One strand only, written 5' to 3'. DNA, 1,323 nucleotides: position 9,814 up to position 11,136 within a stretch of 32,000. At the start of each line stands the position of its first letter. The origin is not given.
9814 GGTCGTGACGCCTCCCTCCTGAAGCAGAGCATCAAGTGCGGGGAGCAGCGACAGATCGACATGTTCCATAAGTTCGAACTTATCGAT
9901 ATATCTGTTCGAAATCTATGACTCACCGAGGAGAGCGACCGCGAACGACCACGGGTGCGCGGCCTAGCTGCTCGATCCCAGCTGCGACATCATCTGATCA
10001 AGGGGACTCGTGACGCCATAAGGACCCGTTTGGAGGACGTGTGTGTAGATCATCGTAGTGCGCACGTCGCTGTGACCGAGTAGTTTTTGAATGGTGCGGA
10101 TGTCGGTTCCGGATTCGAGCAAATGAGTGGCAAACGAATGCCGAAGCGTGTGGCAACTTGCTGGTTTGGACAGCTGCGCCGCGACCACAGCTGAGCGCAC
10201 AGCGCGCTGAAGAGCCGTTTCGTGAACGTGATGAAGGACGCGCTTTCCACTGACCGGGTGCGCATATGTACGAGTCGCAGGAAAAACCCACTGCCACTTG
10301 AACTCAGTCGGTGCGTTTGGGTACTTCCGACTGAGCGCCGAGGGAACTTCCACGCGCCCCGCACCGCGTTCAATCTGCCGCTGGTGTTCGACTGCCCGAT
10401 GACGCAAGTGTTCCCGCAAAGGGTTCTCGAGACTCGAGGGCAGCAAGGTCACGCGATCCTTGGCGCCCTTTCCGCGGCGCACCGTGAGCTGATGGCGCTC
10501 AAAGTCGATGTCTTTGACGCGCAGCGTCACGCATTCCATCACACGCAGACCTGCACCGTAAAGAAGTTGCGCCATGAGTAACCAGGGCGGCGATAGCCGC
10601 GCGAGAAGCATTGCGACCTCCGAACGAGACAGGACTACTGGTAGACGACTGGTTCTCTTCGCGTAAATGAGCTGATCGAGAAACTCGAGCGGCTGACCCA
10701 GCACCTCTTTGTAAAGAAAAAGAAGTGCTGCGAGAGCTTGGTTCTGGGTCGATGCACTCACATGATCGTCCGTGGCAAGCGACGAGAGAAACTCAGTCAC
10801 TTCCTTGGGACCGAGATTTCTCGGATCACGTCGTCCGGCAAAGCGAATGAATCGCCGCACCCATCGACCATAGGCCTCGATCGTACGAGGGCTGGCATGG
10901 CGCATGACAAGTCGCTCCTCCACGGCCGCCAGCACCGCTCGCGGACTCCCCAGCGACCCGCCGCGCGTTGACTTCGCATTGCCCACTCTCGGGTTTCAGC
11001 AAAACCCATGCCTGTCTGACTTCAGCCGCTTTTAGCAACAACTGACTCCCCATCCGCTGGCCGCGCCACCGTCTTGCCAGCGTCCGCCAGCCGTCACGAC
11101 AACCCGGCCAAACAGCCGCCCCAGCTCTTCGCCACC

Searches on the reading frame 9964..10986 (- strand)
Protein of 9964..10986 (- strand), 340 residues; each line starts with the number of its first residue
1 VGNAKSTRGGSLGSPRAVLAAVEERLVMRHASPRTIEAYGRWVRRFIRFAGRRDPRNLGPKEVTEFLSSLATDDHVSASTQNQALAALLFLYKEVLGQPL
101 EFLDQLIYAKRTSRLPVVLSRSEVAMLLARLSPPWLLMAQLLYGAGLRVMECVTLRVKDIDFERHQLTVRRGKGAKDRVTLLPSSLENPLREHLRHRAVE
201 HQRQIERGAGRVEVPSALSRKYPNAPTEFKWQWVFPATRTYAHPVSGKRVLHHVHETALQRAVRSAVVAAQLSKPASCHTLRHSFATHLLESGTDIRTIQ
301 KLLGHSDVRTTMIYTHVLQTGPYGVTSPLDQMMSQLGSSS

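Call 15: find_encoding_contigs(protein=window:9964-10986:-, flank=10000, max_places=6)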
Protein window:9964-10986:- (340 aa): no gene with exactly this product is on record in the collection.

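Call 16: search_protein_families(library=pfam, proteins=[window:9964-10986:-])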
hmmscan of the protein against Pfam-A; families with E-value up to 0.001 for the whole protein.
window:9964-10986:- (340 aa): 3 families
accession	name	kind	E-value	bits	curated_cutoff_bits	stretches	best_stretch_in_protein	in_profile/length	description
PF00589.27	Phage_integrase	-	2.3e-33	115.8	27.1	1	136-318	25-169/172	Phage integrase family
PF13495.12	Phage_int_SAM_4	-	3e-25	88.9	27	1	19-100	2-83/85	Phage integrase, N-terminal SAM-like domain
PF02899.23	Phage_int_SAM_1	-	1.5e-06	28.8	22.3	1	29-93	12-77/83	Phage integrase, N-terminal SAM-like domain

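Call 27: find_homologous_proteins(query=window:9964-10986:-, max_evalue=1e-40)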
Query window:9964-10986:- (340 aa): 8000 proteins with E <= 1e-40 among 8000 candidates; the best 120 are listed.
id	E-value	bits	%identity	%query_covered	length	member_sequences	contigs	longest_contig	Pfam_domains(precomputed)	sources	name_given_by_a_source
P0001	5.6e-204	694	100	92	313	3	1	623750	PF13495.13,PF00589.28,PF02899.24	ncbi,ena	-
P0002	4.7e-175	599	79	99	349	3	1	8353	PF13495.13,PF00589.28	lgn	-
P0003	7.1e-175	599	86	91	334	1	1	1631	PF13495.13,PF00589.28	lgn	-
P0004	9.8e-172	588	78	100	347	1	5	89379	PF13495.13,PF00589.28,PF02899.24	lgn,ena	-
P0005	5.1e-171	586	77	99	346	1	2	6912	PF13495.13,PF00589.28,PF02899.24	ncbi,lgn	-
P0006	5.6e-170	583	76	100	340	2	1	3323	PF13495.13,PF00589.28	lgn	-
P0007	2.8e-169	580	77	99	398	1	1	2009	PF13495.13,PF00589.28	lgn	-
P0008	2.2e-168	577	77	99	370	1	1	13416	PF13495.13,PF00589.28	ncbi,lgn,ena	-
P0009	4.7e-166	570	75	98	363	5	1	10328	PF13495.13,PF00589.28,PF02899.24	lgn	-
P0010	6.0e-166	569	78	96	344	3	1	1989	PF13495.13,PF00589.28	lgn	-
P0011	2.1e-165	568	77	96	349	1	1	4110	PF13495.13,PF00589.28,PF02899.24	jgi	jgi:integron integrase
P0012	5.8e-164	563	79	94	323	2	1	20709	PF13495.13,PF00589.28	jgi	jgi:integron integrase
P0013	2.5e-161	554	78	91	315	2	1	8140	PF13495.13,PF00589.28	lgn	-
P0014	6.5e-159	546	73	99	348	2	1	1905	PF13495.13,PF00589.28,PF02899.24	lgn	-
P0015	5.3e-158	543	72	98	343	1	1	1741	PF13495.13,PF00589.28,PF02899.24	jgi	jgi:integron integrase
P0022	4.0e-151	521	77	90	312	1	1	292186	PF13495.13,PF00589.28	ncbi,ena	-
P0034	8.4e-142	490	68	97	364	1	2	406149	PF13495.13,PF00589.28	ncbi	-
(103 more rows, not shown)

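Call 28: find_encoding_contigs(protein=P0001, flank=10000, max_places=3)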
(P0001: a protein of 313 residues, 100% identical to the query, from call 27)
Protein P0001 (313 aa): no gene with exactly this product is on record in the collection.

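Call 29: find_encoding_contigs(protein=P0004, flank=10000, max_places=5)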
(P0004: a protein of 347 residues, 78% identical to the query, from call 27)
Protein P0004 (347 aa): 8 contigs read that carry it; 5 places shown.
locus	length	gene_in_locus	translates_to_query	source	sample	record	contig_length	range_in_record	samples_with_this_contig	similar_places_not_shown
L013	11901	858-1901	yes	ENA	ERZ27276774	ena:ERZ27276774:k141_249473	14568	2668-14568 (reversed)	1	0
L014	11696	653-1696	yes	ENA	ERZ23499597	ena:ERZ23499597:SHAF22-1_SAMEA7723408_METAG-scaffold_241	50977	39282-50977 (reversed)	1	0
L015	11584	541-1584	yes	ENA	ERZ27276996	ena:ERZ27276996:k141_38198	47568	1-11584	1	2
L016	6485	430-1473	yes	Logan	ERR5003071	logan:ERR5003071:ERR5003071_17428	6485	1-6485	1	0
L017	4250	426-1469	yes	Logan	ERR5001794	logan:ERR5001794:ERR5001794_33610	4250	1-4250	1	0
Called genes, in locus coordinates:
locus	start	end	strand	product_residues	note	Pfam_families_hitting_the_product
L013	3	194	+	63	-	?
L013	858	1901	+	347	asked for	PF02899:Phage_int_SAM_1 (weak), PF13495:Phage_int_SAM_4, PF00589:Phage_integrase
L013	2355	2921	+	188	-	-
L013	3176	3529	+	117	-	-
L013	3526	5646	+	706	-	PF13570:Beta-prop_ACSF4 (faint), PF25292:Beta-prop_CGLA (faint), PF13517:FG-GAP_3, PF01011:PQQ (weak), PF13360:PQQ_2, PF23727:Beta-prop_FAM234A_B (faint)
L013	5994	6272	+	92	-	-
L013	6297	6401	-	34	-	-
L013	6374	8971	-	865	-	PF14522:Cytochrome_C7 (faint)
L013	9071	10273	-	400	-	PF17996:CE2_N, PF00657:Lipase_GDSL, PF13472:Lipase_GDSL_2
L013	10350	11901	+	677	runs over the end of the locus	PF05426:Alginate_lyase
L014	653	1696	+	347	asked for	PF02899:Phage_int_SAM_1 (weak), PF13495:Phage_int_SAM_4, PF00589:Phage_integrase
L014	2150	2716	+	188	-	-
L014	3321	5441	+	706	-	PF13570:Beta-prop_ACSF4 (faint), PF25292:Beta-prop_CGLA (faint), PF13517:FG-GAP_3, PF01011:PQQ (weak), PF13360:PQQ_2, PF23727:Beta-prop_FAM234A_B (faint)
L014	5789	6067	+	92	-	-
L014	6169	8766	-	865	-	PF14522:Cytochrome_C7 (faint)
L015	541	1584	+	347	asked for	PF02899:Phage_int_SAM_1 (weak), PF13495:Phage_int_SAM_4, PF00589:Phage_integrase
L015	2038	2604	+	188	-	-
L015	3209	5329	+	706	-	PF13570:Beta-prop_ACSF4 (faint), PF25292:Beta-prop_CGLA (faint), PF13517:FG-GAP_3, PF01011:PQQ (weak), PF13360:PQQ_2, PF23727:Beta-prop_FAM234A_B (faint)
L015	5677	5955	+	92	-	-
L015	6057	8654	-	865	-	PF14522:Cytochrome_C7 (faint)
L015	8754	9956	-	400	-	PF17996:CE2_N, PF00657:Lipase_GDSL, PF13472:Lipase_GDSL_2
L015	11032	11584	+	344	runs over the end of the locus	PF05426:Alginate_lyase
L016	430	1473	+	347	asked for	PF02899:Phage_int_SAM_1 (weak), PF13495:Phage_int_SAM_4, PF00589:Phage_integrase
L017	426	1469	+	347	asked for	PF02899:Phage_int_SAM_1 (weak), PF13495:Phage_int_SAM_4, PF00589:Phage_integrase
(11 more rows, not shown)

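Call 33: find_encoding_contigs(protein=P0022, flank=10000, max_places=3)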
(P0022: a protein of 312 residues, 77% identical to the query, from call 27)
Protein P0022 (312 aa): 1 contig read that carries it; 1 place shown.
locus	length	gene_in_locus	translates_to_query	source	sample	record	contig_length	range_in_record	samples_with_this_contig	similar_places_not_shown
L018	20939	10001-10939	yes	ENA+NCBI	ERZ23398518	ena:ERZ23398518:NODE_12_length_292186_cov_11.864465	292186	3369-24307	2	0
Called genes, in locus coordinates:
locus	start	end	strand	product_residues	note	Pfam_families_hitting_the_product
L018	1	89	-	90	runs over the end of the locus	-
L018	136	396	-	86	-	-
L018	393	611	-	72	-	-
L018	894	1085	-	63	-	-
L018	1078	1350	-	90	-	PF04365:BrnT_toxin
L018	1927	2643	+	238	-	-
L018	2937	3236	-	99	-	-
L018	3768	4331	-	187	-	-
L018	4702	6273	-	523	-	PF18733:HEPN_LA2681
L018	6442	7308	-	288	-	-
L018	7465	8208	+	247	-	-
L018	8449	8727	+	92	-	PF02604:PhdYeFM_antitox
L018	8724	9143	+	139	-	PF01850:PIN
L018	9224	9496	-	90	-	-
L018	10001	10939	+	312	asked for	PF13495:Phage_int_SAM_4, PF00589:Phage_integrase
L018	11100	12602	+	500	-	-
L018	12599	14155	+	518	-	-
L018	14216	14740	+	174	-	-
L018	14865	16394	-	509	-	PF25487:ETR1_N, PF00989:PAS, PF08448:PAS_4 (weak), PF13188:PAS_8 (weak), PF13426:PAS_9, PF00512:HisKA (weak), PF02518:HATPase_c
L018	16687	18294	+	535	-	PF00072:Response_reg, PF02518:HATPase_c, PF00072:Response_reg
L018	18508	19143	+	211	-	PF04076:BOF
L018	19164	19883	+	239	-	PF04076:BOF (weak)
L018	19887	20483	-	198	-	PF03886:ABC_trans_aux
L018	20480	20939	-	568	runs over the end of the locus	PF02470:MlaD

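Call 34: find_encoding_contigs(protein=P0012, flank=10000, max_places=3)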
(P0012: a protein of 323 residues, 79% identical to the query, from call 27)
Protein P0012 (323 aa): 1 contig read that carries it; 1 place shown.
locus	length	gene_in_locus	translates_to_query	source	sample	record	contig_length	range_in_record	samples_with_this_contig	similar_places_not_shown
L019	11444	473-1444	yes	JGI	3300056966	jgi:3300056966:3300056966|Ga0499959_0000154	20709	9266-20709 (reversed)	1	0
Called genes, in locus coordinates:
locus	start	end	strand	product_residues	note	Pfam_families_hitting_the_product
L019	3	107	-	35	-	?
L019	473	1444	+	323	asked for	PF13495:Phage_int_SAM_4, PF00589:Phage_integrase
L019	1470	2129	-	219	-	PF12833:HTH_18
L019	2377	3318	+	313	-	-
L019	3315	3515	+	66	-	-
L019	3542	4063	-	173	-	-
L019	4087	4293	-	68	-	PF13006:Nterm_IS4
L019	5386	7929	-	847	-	PF03176:MMPL, PF02355:SecD_SecF_C (faint), PF03176:MMPL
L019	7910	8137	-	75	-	PF02416:TatA_B_E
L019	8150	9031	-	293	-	PF09335:VTT_dom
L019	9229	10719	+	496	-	PF07690:MFS_1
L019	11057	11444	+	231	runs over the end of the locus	PF00440:TetR_N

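Call 42: list_cluster_members(proteins=[P0001, P0022, P0004, P0008, P0005, P0034])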
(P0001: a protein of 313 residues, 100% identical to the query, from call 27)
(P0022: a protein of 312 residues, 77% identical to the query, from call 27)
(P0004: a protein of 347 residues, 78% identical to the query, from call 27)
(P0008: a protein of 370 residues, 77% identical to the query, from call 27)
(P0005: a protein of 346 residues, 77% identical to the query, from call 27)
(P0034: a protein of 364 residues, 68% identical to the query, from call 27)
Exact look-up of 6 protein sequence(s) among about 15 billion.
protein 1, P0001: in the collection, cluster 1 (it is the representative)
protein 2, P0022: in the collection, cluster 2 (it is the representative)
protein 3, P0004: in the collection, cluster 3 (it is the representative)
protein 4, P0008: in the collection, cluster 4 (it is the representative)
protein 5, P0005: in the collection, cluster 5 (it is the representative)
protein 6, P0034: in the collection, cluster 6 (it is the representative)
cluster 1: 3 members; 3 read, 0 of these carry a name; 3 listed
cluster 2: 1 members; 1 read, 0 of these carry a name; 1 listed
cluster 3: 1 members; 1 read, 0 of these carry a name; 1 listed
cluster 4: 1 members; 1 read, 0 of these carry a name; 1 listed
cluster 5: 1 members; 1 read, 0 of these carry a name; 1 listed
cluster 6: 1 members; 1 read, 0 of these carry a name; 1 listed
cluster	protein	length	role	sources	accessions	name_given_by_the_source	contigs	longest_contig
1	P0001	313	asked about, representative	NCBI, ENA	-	-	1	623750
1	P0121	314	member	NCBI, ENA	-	-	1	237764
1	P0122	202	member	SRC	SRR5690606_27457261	-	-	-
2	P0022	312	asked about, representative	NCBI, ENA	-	-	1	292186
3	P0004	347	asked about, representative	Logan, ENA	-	-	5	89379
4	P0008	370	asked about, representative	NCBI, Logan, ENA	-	-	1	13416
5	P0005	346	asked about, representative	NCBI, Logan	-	-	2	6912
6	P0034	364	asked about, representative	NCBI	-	-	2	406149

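Call 43: find_encoding_contigs(protein=P0121, flank=10000, max_places=3)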
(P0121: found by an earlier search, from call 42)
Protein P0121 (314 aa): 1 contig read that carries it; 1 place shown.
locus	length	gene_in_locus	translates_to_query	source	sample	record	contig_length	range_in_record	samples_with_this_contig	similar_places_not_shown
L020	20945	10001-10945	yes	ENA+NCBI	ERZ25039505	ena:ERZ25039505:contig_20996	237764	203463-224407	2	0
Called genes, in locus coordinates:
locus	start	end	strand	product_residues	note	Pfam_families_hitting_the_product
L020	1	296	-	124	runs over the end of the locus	PF08570:DUF1761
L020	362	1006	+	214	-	PF00440:TetR_N, PF14246:TetR_C_7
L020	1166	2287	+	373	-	PF01548:DEDD_Tnp_IS110, PF02371:Transposase_20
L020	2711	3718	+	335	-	PF11185:DUF2971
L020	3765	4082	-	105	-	-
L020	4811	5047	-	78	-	-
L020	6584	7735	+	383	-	PF04389:Peptidase_M28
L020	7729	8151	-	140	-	-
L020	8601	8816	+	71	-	-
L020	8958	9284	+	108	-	PF01047:MarR, PF12802:MarR_2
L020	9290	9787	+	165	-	-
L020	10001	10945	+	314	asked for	PF02899:Phage_int_SAM_1 (weak), PF13495:Phage_int_SAM_4, PF00589:Phage_integrase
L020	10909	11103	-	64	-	-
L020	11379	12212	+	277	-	-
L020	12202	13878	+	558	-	PF00817:IMS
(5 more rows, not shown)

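Call 61: find_encoding_contigs(protein=P0008, flank=10000, max_places=4)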
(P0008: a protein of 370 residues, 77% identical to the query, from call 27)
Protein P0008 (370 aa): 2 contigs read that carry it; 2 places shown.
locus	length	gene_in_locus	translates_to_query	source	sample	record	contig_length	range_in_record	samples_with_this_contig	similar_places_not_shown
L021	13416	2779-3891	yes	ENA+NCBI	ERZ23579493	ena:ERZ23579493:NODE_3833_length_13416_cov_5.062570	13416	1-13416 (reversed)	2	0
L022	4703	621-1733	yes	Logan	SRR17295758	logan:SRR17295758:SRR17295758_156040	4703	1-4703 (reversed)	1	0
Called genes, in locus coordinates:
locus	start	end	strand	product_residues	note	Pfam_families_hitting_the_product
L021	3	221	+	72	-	?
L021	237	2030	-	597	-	-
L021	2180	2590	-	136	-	-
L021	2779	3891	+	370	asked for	PF13495:Phage_int_SAM_4, PF00589:Phage_integrase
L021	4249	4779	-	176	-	PF11322:DUF3124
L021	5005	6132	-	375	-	-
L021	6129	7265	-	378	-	PF12740:PETase (weak)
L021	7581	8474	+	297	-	-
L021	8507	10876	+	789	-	-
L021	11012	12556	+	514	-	PF00989:PAS, PF08448:PAS_4, PF13426:PAS_9, PF00158:Sigma54_activat, PF14532:Sigma54_activ_2, PF00004:AAA (weak), PF07728:AAA_5, PF25601:AAA_lid_14, +1 more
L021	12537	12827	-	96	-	-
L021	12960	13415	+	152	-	?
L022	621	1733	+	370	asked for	PF13495:Phage_int_SAM_4, PF00589:Phage_integrase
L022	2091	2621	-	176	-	PF11322:DUF3124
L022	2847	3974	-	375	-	-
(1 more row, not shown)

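Call 62: find_encoding_contigs(protein=P0002, flank=10000, max_places=4)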
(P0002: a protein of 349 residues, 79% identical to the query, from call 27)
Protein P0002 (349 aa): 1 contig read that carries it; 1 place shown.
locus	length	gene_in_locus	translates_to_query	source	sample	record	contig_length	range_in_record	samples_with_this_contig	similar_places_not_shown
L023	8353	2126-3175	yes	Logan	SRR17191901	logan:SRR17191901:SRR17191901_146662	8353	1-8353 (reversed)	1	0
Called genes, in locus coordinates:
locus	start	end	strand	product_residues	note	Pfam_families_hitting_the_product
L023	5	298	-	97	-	-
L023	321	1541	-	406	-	-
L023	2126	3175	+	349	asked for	PF13495:Phage_int_SAM_4, PF00589:Phage_integrase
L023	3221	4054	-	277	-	-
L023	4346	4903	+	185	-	-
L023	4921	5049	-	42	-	-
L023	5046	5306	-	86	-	-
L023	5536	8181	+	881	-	PF03544:TonB_C, PF07715:Plug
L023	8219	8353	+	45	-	?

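Call 102: search_protein_families(library=pfam, proteins=[L018:3768-4331:-], max_evalue=0.01)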
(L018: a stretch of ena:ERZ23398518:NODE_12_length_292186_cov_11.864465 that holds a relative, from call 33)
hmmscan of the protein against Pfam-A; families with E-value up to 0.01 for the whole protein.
L018:3768-4331:- (187 aa): 0 families

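Call 105: find_encoding_contigs(protein=P0009, flank=10000, max_places=4)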
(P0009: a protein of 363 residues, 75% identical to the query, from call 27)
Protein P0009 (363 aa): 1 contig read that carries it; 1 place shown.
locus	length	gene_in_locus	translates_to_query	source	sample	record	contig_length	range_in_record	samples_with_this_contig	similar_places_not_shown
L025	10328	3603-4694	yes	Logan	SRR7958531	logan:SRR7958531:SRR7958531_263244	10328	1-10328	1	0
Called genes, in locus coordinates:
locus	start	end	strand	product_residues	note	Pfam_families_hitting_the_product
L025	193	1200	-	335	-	PF10546:P63C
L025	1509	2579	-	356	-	PF00069:Pkinase, PF07714:PK_Tyr_Ser-Thr, PF00072:Response_reg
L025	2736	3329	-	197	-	PF13271:DUF4062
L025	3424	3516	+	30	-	-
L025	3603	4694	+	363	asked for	PF02899:Phage_int_SAM_1 (faint), PF13495:Phage_int_SAM_4, PF00589:Phage_integrase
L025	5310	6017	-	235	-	PF00535:Glycos_transf_2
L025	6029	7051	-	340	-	PF10282:Lactonase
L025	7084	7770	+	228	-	PF01812:5-FTHF_cyc-lig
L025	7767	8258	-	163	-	PF01475:FUR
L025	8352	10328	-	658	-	?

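Call 106: find_encoding_contigs(protein=P0005, flank=10000, max_places=4)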
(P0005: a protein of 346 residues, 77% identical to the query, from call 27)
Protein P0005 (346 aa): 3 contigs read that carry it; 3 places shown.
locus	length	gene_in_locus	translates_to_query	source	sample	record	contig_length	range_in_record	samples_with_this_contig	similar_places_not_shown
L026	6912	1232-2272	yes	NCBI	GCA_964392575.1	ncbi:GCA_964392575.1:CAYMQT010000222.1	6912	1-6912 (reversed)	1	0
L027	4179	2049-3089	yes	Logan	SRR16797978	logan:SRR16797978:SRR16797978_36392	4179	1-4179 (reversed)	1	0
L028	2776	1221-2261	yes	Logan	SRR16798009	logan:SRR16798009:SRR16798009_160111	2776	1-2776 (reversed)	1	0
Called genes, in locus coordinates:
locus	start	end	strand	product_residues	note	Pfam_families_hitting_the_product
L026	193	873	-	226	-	-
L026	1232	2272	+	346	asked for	PF02899:Phage_int_SAM_1 (faint), PF13495:Phage_int_SAM_4, PF00589:Phage_integrase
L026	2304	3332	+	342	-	PF04055:Radical_SAM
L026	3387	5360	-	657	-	-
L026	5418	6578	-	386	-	-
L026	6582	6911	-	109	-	?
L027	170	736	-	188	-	-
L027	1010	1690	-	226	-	-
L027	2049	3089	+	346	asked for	PF02899:Phage_int_SAM_1 (faint), PF13495:Phage_int_SAM_4, PF00589:Phage_integrase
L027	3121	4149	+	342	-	PF04055:Radical_SAM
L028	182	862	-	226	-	-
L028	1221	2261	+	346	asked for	PF02899:Phage_int_SAM_1 (faint), PF13495:Phage_int_SAM_4, PF00589:Phage_integrase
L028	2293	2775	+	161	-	?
